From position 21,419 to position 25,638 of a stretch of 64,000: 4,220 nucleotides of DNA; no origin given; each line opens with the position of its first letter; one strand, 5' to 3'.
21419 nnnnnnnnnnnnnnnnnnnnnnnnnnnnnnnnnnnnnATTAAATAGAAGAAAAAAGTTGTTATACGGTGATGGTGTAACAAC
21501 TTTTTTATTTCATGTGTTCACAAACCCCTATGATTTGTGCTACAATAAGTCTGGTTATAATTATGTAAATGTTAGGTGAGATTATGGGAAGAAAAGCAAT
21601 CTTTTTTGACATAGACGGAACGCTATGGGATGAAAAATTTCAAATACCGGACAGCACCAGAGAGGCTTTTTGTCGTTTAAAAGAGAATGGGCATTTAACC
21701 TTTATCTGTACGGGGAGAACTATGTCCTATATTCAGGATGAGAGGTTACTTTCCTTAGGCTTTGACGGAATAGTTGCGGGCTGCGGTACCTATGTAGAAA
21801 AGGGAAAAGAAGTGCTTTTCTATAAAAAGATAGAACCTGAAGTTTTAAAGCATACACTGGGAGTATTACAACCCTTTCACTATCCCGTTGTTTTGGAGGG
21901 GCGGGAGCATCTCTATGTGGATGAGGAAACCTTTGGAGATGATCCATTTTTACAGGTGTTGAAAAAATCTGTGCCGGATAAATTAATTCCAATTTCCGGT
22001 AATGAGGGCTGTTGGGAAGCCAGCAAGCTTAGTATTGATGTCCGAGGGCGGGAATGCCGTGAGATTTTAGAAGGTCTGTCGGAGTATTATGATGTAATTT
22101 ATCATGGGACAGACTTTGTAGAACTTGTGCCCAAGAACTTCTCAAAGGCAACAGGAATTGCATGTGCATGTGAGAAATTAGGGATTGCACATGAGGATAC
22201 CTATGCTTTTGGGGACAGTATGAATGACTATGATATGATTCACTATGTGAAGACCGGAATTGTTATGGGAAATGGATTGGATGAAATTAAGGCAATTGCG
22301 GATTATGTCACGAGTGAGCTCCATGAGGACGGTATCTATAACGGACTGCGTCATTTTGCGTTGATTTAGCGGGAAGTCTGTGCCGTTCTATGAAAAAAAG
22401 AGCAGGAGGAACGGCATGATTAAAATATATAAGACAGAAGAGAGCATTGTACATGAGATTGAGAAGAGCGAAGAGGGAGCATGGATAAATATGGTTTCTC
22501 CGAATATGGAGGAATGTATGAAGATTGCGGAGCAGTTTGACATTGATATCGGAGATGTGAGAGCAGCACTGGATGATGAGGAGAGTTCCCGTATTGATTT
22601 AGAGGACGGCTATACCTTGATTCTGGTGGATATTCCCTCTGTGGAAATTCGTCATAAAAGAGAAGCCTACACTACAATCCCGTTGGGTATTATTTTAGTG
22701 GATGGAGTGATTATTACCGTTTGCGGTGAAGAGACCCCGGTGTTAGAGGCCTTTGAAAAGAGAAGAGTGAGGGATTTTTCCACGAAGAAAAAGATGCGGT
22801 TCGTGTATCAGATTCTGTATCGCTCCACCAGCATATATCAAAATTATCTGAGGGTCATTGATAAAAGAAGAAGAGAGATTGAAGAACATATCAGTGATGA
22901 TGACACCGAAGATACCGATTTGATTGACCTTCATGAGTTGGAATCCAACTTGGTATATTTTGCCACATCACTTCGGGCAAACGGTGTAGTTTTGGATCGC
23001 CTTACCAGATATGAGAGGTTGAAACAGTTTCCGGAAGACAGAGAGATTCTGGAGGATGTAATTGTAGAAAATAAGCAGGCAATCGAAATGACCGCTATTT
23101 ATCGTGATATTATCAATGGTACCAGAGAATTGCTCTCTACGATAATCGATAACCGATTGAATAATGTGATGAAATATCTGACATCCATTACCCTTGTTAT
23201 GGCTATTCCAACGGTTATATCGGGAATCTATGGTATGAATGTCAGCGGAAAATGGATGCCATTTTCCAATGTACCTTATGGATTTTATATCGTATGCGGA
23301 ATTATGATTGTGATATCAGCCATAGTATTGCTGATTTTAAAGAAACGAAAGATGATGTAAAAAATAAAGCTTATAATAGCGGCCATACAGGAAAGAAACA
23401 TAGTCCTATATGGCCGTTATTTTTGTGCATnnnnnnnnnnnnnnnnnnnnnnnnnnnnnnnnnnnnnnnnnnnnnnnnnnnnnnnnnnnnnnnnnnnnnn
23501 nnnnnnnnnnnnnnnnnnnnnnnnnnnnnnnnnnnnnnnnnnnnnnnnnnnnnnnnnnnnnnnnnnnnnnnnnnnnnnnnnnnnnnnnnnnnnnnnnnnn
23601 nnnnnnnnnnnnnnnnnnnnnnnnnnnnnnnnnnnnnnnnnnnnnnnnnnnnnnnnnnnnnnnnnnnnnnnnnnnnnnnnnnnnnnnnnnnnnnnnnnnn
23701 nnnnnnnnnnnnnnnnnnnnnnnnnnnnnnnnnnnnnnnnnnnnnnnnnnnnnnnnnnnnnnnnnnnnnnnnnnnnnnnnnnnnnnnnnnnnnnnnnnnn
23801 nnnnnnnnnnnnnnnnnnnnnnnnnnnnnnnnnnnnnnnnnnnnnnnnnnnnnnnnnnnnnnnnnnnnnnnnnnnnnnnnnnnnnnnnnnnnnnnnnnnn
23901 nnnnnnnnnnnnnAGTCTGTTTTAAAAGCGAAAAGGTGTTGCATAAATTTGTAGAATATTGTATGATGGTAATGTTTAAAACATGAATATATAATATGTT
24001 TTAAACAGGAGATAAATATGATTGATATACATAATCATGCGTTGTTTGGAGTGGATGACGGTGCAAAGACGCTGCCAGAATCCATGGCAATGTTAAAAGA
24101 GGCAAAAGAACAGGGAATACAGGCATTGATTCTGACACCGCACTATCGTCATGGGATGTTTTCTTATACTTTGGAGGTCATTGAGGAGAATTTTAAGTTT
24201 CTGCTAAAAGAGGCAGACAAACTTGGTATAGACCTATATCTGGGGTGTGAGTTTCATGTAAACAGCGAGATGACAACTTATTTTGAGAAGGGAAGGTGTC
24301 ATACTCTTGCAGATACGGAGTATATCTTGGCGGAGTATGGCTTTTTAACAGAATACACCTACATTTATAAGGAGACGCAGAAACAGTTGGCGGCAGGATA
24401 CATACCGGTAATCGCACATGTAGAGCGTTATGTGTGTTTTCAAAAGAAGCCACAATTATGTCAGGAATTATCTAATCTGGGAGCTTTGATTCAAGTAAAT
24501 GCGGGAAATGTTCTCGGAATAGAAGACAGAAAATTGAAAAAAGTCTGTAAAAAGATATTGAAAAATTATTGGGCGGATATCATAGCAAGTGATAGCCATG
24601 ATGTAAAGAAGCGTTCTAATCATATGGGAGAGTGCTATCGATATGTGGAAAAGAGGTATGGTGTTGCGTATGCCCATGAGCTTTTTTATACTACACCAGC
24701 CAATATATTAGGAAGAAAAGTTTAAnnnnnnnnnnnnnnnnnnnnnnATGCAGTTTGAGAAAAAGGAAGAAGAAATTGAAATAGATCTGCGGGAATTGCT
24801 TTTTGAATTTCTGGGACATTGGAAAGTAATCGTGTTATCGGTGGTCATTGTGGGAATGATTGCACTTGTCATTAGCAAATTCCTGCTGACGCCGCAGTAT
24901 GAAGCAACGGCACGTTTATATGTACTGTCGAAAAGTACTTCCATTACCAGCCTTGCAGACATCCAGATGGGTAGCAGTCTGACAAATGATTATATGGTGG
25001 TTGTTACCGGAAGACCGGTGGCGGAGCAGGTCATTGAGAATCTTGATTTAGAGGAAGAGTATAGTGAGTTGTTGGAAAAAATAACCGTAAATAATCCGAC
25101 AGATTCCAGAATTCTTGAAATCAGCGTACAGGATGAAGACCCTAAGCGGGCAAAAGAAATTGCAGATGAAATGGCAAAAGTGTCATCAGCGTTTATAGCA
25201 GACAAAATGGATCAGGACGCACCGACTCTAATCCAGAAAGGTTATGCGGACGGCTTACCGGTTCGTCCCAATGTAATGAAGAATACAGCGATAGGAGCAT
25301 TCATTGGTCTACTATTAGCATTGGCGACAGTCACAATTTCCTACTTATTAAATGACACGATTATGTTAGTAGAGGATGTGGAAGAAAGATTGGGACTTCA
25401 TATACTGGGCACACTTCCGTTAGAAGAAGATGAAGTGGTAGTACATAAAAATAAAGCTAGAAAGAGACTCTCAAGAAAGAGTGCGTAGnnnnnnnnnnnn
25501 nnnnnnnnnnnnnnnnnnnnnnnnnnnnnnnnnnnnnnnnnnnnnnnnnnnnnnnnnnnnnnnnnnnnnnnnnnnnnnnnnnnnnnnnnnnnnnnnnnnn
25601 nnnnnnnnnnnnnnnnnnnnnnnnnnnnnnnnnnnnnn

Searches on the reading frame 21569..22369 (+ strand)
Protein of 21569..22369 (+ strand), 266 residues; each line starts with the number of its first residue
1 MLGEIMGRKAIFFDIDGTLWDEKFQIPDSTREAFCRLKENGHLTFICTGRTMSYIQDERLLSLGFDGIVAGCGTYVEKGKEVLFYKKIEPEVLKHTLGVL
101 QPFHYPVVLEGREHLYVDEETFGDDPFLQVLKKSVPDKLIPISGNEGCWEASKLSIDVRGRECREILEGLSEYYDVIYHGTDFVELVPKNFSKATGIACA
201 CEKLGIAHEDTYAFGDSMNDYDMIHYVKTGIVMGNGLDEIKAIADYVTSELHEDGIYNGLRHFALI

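Call 70: search_protein_families(library=pfam, proteins=[window:21569-22369:+], max_evalue=0.00001)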
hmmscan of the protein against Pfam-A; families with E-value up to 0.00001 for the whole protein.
window:21569-22369:+ (266 aa): 3 families
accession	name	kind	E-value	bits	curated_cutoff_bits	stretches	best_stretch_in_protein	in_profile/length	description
PF08282.18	Hydrolase_3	-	1.9e-50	172.4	20.9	1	11-259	1-254/255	haloacid dehalogenase-like hydrolase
PF00702.32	Hydrolase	-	1.3e-13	52.2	26.4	0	168-225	135-188/191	haloacid dehalogenase-like hydrolase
PF05116.19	S6PP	-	1.5e-11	44.8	20.3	1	166-265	139-247/247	Sucrose-6F-phosphate phosphohydrolase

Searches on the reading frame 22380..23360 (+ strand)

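Call 70: search_protein_families(library=pfam, proteins=[window:22380-23360:+], max_evalue=0.00001)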
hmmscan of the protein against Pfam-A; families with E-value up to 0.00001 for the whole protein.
window:22380-23360:+ (326 aa): 1 family
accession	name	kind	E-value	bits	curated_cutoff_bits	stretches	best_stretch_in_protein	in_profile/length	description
PF01544.23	CorA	-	4.2e-57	194.1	27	1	32-322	3-292/292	CorA-like Mg2+ transporter protein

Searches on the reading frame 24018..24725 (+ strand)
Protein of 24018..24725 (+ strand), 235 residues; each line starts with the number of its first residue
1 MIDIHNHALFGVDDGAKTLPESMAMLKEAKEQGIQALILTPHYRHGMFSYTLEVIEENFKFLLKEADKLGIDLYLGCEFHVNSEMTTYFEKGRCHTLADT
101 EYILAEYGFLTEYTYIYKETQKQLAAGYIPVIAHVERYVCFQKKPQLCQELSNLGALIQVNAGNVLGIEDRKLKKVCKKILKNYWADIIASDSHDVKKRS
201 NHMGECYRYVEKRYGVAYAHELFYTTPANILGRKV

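Call 70: search_protein_families(library=pfam, proteins=[window:24018-24725:+], max_evalue=0.00001)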
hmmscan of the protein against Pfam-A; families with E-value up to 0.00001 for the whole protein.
window:24018-24725:+ (235 aa): 2 families
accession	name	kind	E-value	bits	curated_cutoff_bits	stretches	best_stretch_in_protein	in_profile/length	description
PF19567.5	CpsB_CapC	-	1.3e-72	244.5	27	1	1-231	1-233/234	Capsular polysaccharide synthesis, CpsB/CapC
PF02811.25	PHP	-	4.7e-08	34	26.4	1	3-115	1-71/164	PHP domain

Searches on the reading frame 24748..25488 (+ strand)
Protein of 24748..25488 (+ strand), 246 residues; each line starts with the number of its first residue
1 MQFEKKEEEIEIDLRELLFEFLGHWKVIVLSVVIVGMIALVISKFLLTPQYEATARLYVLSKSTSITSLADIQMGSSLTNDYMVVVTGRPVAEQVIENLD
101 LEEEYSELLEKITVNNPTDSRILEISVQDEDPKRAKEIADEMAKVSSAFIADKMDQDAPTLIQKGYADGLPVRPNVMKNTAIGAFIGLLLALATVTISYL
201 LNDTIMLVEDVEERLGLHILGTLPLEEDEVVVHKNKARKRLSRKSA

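Call 70: search_protein_families(library=pfam, proteins=[window:24748-25488:+], max_evalue=0.00001)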
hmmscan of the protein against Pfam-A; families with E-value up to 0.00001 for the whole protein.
window:24748-25488:+ (246 aa): 1 family
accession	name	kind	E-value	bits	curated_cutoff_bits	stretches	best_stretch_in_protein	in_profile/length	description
PF02706.20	Wzz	-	9.7e-15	55.1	25.5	1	11-99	2-91/91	Chain length determinant protein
